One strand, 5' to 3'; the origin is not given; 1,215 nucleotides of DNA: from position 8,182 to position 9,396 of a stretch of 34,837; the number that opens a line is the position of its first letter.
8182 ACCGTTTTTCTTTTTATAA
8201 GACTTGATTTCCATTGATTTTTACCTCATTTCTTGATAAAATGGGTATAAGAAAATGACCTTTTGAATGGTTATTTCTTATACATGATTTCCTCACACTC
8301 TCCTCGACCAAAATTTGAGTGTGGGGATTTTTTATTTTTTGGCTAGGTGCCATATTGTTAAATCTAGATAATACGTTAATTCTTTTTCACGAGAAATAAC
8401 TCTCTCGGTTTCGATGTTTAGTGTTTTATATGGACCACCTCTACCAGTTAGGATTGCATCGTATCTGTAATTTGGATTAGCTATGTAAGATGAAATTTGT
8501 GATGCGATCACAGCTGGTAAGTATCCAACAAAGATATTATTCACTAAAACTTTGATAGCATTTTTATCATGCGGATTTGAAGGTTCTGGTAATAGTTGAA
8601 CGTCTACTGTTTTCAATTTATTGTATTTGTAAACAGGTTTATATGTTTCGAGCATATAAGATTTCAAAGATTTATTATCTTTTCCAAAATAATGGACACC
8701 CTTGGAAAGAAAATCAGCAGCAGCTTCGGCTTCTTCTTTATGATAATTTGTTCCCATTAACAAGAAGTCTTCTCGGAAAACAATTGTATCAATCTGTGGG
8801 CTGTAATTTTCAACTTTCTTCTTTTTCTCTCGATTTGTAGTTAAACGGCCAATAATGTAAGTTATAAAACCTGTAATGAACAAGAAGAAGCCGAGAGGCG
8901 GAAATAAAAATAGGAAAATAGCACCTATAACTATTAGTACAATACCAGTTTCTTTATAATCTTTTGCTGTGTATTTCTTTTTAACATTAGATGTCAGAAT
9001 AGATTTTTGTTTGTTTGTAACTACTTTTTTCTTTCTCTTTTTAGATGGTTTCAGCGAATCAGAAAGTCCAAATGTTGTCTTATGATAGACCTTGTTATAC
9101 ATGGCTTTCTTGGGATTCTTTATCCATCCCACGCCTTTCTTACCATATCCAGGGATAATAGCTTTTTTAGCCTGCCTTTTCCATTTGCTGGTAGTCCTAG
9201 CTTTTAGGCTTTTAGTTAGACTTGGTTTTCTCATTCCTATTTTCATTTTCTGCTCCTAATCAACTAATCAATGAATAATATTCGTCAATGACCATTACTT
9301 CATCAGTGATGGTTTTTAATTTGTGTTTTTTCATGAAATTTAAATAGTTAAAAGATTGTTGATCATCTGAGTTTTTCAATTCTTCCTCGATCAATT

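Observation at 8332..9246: Membrane-anchored HIRAN-domain protein co-transcribed with the repressor and ImmA: candidate undescribed superinfection-exclusion or defence factor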

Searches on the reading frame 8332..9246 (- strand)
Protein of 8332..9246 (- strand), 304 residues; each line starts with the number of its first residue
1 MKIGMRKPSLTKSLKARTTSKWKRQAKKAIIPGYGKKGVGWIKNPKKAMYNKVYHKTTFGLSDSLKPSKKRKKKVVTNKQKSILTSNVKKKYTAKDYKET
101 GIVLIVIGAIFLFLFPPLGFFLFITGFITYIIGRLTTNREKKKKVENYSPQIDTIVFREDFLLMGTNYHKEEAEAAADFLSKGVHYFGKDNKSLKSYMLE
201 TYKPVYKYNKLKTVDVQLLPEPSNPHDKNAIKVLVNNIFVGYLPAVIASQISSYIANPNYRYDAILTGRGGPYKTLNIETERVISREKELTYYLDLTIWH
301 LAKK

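Call 3: search_protein_families(library=pfam, proteins=[window:8332-9246:-], max_evalue=0.1)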
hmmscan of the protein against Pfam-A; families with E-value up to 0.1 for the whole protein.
window:8332-9246:- (304 aa): 2 families
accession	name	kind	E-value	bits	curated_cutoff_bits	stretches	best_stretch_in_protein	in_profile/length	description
PF08797.16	HIRAN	-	3.5e-10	40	24.7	1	214-271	24-82/96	HIRAN domain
PF07331.16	TctB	-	0.0036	17.9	29.1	1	93-142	61-108/137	Tripartite tricarboxylate transporter TctB family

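Call 4: search_protein_families(library=phrogs, proteins=[window:8332-9246:-], max_evalue=0.01)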
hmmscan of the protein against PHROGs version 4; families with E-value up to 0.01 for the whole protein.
window:8332-9246:- (304 aa): 12 families
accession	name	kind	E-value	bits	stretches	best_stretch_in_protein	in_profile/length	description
phrog_4721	-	unknown function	2.1e-193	642.3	1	1-304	1-304/304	-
phrog_29766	-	unknown function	7.3e-71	237.6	1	1-145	1-144/149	-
phrog_8043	-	unknown function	2.8e-63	213.6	1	152-300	1-150/172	-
phrog_10934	-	unknown function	2.6e-34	118.4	1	1-83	1-84/103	-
phrog_3374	-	unknown function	3.9e-27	96.4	1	1-72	1-72/268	-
phrog_4654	-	unknown function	5.4e-15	56.4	1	190-299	46-156/270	-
phrog_6600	-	unknown function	9.6e-12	45.8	1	124-291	99-276/285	-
phrog_17596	-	unknown function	4.1e-07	30.9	1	34-91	2-61/196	-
phrog_27141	-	unknown function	0.00012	23.1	1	216-255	36-76/139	-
phrog_23559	-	unknown function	0.0008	20.7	1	213-245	26-60/110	-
phrog_18569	-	unknown function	0.0045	18.1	0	214-252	28-67/95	-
phrog_8026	-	unknown function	0.0059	17.2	0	215-258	154-199/246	-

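Call 5: search_protein_families(library=padloc, proteins=[window:8332-9246:-], max_evalue=0.1)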
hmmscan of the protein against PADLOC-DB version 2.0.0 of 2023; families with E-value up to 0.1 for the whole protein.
window:8332-9246:- (304 aa): 3 families
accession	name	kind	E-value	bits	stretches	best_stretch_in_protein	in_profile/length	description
PDLC04347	PDC-M03B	-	7.2e-07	27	1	169-257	120-197/245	-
PDLC04349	PDC-M03B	-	1e-06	26.5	1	171-257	124-202/232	-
PDLC04352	PDC-M03B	-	1e-05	23.2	1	213-263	156-206/250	-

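Call 7: search_dna_similar(query=window:8332-9246:-, collection=phages, mode=protein, max_rows=40, rows=spread)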
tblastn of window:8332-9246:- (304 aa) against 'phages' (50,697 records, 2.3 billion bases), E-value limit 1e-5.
Records with a match: 96; places in all: 96; records where one place covers at least 80% of the query: 10.
Best place of each record, by identity: 80-90% 13; 60-80% 56; <60% 27.
By first word of the organism name: Streptococcus 69; Enterococcus 6; Lactococcus 5; Bacteriophage 4; Clostridium 4; Lactobacillus 4; Siphoviridae 1; Terrisporobacter 1; Fusobacterium 1; Latilactobacillus 1.
By host as written in the record: - 7; Enterococcus faecalis 6; Streptococcus equinus MEM7 5; Streptococcus pyogenes MGAS315 4; Lactococcus lactis 4; Streptococcus equinus MEM36 3; Streptococcus mitis SF100 2; Streptococcus pyogenes MGAS10750 2; and 59 more.
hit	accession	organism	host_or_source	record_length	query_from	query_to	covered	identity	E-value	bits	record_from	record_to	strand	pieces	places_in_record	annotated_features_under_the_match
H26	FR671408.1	Streptococcus phage 23782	Streptococcus pneumoniae, strain 23782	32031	1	304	100%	88.5%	1e-145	457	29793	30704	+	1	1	scaffold 2 | Phage HIRAN domain protein | HMMPfam hit to PF08797, HIRAN, score 1.3e-09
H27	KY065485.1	Streptococcus phage IPP45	Streptococcus pneumoniae 670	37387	1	304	100%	88.5%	4e-145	456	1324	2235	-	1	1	hypothetical protein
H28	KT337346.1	Streptococcus phage phiARI0285-2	Streptococcus pneumoniae 10B01328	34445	1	304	100%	88.2%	6e-145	456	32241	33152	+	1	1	HIRAN domain protein | ctRNA_pT181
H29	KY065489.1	Streptococcus phage IPP51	Streptococcus pneumoniae 6A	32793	1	304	100%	86.8%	4e-143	450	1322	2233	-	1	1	hypothetical protein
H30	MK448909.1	Streptococcus phage Javan330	Streptococcus mitis SK137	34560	153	303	50%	72.2%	5e-65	226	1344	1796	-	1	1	hypothetical protein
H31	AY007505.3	Streptococcus phage SM1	Streptococcus mitis SF100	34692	1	106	35%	78.3%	1e-33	135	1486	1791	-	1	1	2: gp2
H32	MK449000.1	Streptococcus phage Javan64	Streptococcus anginosus BVI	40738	1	106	35%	67.0%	4e-29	122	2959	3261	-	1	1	hypothetical protein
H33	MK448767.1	Streptococcus phage Javan467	Streptococcus pyogenes ERR369064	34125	155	298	47%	44.1%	3e-32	131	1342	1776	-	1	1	hypothetical protein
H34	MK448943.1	Streptococcus phage Javan450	Streptococcus pyogenes ERR040144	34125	155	298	47%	44.1%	3e-32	131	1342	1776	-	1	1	hypothetical protein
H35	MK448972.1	Streptococcus phage Javan520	Streptococcus pyogenes MGAS8232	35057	155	298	47%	44.1%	3e-32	131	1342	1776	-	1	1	hypothetical protein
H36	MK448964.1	Streptococcus phage Javan502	Streptococcus pyogenes MGAS10750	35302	155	298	47%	44.1%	4e-32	131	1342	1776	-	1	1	hypothetical protein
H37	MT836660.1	Bacteriophage sp.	human fecal samples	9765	1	105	35%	46.7%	3e-15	82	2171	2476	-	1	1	record has no annotation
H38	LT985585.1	Bacteriophage sp.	-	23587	1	61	20%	78.7%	4e-22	102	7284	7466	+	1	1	record has no annotation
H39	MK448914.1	Streptococcus phage Javan348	Streptococcus oralis ATCC_49296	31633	152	304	50%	31.3%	5e-13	75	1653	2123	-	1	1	hypothetical protein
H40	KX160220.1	Lactococcus phage Dub35A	Lactococcus lactis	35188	1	61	20%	77.0%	5e-20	96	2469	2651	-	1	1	hypothetical protein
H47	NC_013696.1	Enterococcus phage phiEf11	Enterococcus faecalis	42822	1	61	20%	73.8%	9e-20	95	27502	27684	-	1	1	hypothetical protein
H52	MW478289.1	Clostridium phage phiCp-A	Clostridium perfringens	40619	1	59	19%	69.5%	2e-16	86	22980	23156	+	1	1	hypothetical protein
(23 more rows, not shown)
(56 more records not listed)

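Call 10: search_protein_families(library=ncbifam, proteins=[window:8332-9246:-], max_evalue=0.1)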
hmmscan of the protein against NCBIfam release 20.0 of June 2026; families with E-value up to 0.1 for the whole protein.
window:8332-9246:- (304 aa): 0 families

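Call 14: find_homologous_proteins(query=window:8332-9246:-, max_evalue=0.001)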
Query window:8332-9246:- (304 aa): 285 proteins with E <= 0.001 among 1483 candidates; the best 120 are listed.
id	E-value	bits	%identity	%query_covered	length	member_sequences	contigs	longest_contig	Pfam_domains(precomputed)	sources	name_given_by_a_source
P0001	3.1e-190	649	95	100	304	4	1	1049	PF08797.17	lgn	-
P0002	5.2e-182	622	92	100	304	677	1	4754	PF08797.17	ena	-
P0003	1.1e-179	614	91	100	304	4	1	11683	PF08797.17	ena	-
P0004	1.2e-177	608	89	100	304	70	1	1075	PF08797.17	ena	-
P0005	3.6e-177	606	89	100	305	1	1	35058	PF08797.17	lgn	-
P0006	5.1e-177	605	89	100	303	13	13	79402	PF08797.17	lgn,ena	-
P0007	4.4e-176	602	89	100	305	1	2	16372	PF08797.17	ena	-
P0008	2.4e-175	600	90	100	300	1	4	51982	PF08797.17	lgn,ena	-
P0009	3.3e-175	599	91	99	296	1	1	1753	PF08797.17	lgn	-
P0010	1.5e-174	597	87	100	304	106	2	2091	PF08797.17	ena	-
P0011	3.8e-174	596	89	99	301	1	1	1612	PF08797.17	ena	-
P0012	4.4e-174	596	89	98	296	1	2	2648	PF08797.17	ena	-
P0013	4.7e-174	596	89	100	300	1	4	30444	PF08797.17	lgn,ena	-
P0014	1.2e-173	594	89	98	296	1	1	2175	PF08797.17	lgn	-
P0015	7.2e-172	589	87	99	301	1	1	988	PF08797.17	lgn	-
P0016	1.1e-169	581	85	99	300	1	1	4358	PF08797.17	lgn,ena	-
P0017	1.1e-164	565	85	99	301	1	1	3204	PF08797.17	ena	-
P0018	6.8e-163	559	81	100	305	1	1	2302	PF08797.17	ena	-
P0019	1.1e-161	555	81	100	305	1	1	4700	PF08797.17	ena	-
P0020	1.2e-159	548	82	100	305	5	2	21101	PF08797.17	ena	-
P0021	1.6e-159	548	79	100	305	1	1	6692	PF08797.17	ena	-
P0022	6.3e-159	546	80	100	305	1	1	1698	PF08797.17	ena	-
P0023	7.1e-159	546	79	100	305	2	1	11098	PF08797.17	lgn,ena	-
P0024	8.6e-159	546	79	100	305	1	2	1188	PF08797.17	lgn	-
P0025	2.2e-158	544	79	100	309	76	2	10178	PF08797.17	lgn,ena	-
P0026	5.4e-158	543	79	100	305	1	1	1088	PF08797.17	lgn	-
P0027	6.9e-158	543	79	100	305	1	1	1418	PF08797.17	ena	-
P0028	1.0e-157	542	80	100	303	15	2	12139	PF08797.17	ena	-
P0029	7.5e-157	539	79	99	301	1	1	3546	PF08797.17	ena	-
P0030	8.0e-151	519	86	88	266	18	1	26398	PF08797.17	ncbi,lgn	ncbi:TPA: HIRAN domain-containing protein [Streptococcus pneumoniae]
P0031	8.7e-146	503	76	100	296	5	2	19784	PF08797.17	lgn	-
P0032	9.7e-146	503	76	100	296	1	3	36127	PF08797.17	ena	-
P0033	4.6e-145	501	76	100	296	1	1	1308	PF08797.17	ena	-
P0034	6.8e-145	500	77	100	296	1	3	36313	PF08797.17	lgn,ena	-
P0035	6.8e-145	500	75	100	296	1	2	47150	PF08797.17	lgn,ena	-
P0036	1.1e-143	496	74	100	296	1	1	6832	PF08797.17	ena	-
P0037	1.3e-143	496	74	100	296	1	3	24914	PF08797.17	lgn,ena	-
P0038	1.4e-143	496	75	100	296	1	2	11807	PF08797.17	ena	-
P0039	1.5e-143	496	74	100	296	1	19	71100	PF08797.17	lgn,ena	-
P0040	2.4e-143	495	74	100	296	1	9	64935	PF08797.17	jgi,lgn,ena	jgi:phage protein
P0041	3.4e-143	494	75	100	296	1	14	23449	PF08797.17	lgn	-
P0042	3.5e-143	494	74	100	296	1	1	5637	PF08797.17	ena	-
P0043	3.7e-143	494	74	100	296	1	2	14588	PF08797.17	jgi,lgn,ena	-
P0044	3.8e-143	494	74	100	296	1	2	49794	PF08797.17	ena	-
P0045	4.3e-143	494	74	100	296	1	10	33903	PF08797.17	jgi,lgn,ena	-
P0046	4.5e-143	494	76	99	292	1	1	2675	PF08797.17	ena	-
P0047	4.5e-143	494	74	100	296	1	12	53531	PF08797.17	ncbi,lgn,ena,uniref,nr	ncbi:hypothetical protein M060_08925 [Streptococcus mitis 29/42]|uniref:HIRAN domain-containing prot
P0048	5.0e-143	494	74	100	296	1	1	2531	PF08797.17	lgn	-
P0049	5.1e-143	494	74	100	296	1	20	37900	PF08797.17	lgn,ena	-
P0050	5.2e-143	494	75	100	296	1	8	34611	PF08797.17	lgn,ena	-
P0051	5.7e-143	494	74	100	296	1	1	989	PF08797.17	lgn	-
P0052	6.3e-143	494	76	99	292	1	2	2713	PF08797.17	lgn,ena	-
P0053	6.5e-143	493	74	100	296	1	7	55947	PF08797.17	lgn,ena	-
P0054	6.8e-143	493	74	100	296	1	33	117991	PF08797.17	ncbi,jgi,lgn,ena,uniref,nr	ncbi:HIRAN domain-containing protein [Streptococcus mitis]|uniref:HIRAN domain-containing protein n=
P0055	9.0e-143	493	74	100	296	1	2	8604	PF08797.17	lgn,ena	-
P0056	9.3e-143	493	74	100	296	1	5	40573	PF08797.17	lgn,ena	-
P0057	9.3e-143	493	74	100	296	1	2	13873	PF08797.17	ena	-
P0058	9.8e-143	493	74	100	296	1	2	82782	PF08797.17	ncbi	-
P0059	1.1e-142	493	74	100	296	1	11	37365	PF08797.17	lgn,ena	-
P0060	1.2e-142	493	74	100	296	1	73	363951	PF08797.17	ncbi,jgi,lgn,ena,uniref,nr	ncbi:HIRAN domain-containing protein [Streptococcus mitis]|uniref:HIRAN domain protein n=1 Tax=Strep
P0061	1.2e-142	493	74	100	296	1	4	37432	PF08797.17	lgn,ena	-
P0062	1.3e-142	492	73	100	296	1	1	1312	PF08797.17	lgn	-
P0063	1.6e-142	492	73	100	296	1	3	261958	PF08797.17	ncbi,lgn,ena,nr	ncbi:MAG: HIRAN domain-containing protein [Streptococcus mitis]|nr:HIRAN domain-containing protein [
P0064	1.8e-142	492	74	100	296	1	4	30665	PF08797.17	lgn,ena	-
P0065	1.8e-142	492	74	100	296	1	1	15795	PF08797.17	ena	-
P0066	2.0e-142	492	75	100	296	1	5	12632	PF08797.17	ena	-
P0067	2.2e-142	492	74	100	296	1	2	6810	PF08797.17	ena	-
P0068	2.2e-142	492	74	100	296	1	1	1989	PF08797.17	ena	-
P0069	2.4e-142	492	74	100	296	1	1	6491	PF08797.17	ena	-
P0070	2.4e-142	492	74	100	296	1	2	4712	PF08797.17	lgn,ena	-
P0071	2.7e-142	491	73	100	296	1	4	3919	PF08797.17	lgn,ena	-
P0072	2.8e-142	491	74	100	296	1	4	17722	PF08797.17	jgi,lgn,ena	-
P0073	2.8e-142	491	73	100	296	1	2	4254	PF08797.17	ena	-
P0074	3.3e-142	491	74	100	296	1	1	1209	PF08797.17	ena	-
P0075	3.5e-142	491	74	100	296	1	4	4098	PF08797.17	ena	-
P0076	3.9e-142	491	73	100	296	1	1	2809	PF08797.17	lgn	-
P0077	4.5e-142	491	74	100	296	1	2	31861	PF08797.17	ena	-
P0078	4.5e-142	491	73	100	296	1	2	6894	PF08797.17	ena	-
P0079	4.5e-142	491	73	100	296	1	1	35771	PF08797.17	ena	-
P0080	4.8e-142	491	74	100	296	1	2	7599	PF08797.17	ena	-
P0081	5.0e-142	491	74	100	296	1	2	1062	PF08797.17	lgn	-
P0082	5.0e-142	491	74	100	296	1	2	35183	PF08797.17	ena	-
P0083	5.1e-142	491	73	100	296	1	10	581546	PF08797.17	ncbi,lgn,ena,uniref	ncbi:HIRAN domain-containing protein [Streptococcus sp. IMAU11622]|uniref:HIRAN domain-containing pr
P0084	5.2e-142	491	73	100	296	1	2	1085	PF08797.17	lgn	-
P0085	5.9e-142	490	74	100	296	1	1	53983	PF08797.17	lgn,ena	-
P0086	6.4e-142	490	74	100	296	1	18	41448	PF08797.17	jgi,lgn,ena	jgi:phage protein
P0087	6.6e-142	490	74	100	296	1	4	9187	PF08797.17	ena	-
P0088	8.2e-142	490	74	100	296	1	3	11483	PF08797.17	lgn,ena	-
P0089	8.4e-142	490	73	100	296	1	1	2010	PF08797.17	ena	-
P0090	8.8e-142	490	74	100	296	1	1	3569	PF08797.17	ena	-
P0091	9.4e-142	490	73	100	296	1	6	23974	PF08797.17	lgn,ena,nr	nr:MAG TPA: HIRAN domain [Bacteriophage sp.]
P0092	9.6e-142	490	73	100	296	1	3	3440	PF08797.17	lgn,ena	-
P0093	1.0e-141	490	74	100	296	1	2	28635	PF08797.17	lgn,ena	-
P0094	1.2e-141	489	73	100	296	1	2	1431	PF08797.17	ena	-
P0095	1.2e-141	489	73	100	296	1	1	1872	PF08797.17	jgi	jgi:phage protein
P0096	1.7e-141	489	73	100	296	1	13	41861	PF08797.17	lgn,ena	-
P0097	1.8e-141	489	73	100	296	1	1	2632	PF08797.17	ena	-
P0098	1.8e-141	489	74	100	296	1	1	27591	PF08797.17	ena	-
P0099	1.8e-141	489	75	100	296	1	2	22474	PF08797.17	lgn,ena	-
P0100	1.9e-141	489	74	100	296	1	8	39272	PF08797.17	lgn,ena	-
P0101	3.3e-141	488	73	100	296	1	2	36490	PF08797.17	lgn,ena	-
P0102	3.4e-141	488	73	100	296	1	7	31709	PF08797.17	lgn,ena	-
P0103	3.4e-141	488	73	100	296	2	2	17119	PF08797.17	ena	-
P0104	3.4e-141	488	73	100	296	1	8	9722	PF08797.17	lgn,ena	-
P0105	3.4e-141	488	73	100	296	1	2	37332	PF08797.17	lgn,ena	-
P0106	5.7e-141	487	73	100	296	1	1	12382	PF08797.17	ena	-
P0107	6.3e-141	487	73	100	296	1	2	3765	PF08797.17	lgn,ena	-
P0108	6.3e-141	487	73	100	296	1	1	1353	PF08797.17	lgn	-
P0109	6.6e-141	487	74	99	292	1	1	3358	PF08797.17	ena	-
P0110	6.9e-141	487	75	100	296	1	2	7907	PF08797.17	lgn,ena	-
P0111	7.4e-141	487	74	99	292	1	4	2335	PF08797.17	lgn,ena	-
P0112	7.4e-141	487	73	100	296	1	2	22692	PF08797.17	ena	-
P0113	7.4e-141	487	73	100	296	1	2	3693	PF08797.17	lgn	-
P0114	7.5e-141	487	73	100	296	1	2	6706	PF08797.17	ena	-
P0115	7.8e-141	487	74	99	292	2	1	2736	PF08797.17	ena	-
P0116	8.4e-141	487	71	100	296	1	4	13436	PF08797.17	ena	-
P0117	9.2e-141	486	73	100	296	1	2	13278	PF08797.17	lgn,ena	-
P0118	1.0e-140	486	73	100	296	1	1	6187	PF08797.17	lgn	-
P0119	1.1e-140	486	75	99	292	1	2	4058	PF08797.17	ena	-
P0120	1.1e-140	486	73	100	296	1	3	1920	PF08797.17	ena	-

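Call 26: search_protein_representatives(protein=window:8332-9246:-)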
Query: 304 residues. Proteins with E-value up to 0.001 (for the whole library): 1701; up to 1e-10: 773; up to 1e-30: 7. The best 150 are listed.
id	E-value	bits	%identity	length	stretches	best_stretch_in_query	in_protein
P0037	4.2e-144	495.7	76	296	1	1-304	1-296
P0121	7.4e-58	212.6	75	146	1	1-145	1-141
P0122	7.4e-54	199.5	78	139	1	166-304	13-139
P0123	8.5e-44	166.5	57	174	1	154-301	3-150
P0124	9.2e-40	153.2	78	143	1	213-304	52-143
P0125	1.3e-33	133.0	47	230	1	154-299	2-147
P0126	1.9e-32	129.2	45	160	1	156-299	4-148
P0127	2.3e-29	119.1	42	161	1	156-300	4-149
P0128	4.4e-29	118.2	53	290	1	1-142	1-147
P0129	1.0e-28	117.0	60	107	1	164-269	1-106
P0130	1.4e-26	109.9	47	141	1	49-187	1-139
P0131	2.3e-26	109.3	44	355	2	1-69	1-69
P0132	5.6e-26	108.0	49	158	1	1-128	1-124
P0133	9.2e-26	107.3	50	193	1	1-132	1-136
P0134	1.7e-25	106.4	38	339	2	1-70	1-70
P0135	4.5e-25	105.0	55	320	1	1-131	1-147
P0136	6.5e-25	104.5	46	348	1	1-144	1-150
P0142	4.0e-24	101.9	51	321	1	1-135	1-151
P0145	6.1e-24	101.3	36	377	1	1-244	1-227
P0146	7.6e-24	101.0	51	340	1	5-137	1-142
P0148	1.0e-23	100.5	33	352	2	2-75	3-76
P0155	2.8e-23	99.1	45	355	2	1-119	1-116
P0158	4.4e-23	98.5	46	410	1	1-150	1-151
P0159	4.5e-23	98.5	44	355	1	1-146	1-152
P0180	1.5e-21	93.5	64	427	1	1-83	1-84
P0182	1.8e-21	93.2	39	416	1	1-150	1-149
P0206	1.6e-20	90.1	45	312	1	1-139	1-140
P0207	1.7e-20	90.0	48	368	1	1-149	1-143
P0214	2.9e-20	89.2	60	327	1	1-86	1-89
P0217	3.2e-20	89.1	48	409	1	1-131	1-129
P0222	3.6e-20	88.9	57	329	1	1-79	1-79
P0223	4.7e-20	88.6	46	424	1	1-143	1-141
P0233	1.1e-19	87.4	46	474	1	1-146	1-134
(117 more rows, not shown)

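Call 31: search_protein_families(library=pfam, alignment_id=A1, max_evalue=0.001)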
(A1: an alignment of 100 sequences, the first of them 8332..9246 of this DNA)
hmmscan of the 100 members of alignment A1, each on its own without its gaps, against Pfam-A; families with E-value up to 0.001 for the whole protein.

A. member 1, window:8332-9246:- (304 aa): 1 family
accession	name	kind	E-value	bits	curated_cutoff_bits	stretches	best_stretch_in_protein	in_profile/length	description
PF08797.16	HIRAN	-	3.5e-10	40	24.7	1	214-271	24-82/96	HIRAN domain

B. families by the number of members that match (of 100 scanned): 30 families (the first 25 are shown)
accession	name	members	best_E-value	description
PF08797.16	HIRAN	18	2.9e-11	HIRAN domain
PF05154.21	TM2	7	3.6e-21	TM2 domain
PF02805.21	Ada_Zn_binding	3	1.8e-08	Metal binding domain of Ada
PF13240.11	Zn_Ribbon_1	2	2.1e-07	zinc-ribbon domain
PF13176.12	TPR_7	2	0.00022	Tetratricopeptide repeat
PF12725.13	DUF3810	2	0.00061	Protein of unknown function (DUF3810)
PF00929.31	RNase_T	1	1.5e-20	Exonuclease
PF00565.23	SNase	1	4.4e-17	Staphylococcal nuclease homologue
PF02037.33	SAP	1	3.7e-14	SAP domain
PF12773.13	DZR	1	1.1e-08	Double zinc ribbon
PF00515.34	TPR_1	1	2.6e-07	Tetratricopeptide repeat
PF07719.23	TPR_2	1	3.1e-06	Tetratricopeptide repeat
PF18953.6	SAP_new25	1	5e-05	SAP domain-containing new25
PF25122.1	DUF7815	1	5.6e-05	Domain of unknown function (DUF7815)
PF13181.12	TPR_8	1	0.00013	Tetratricopeptide repeat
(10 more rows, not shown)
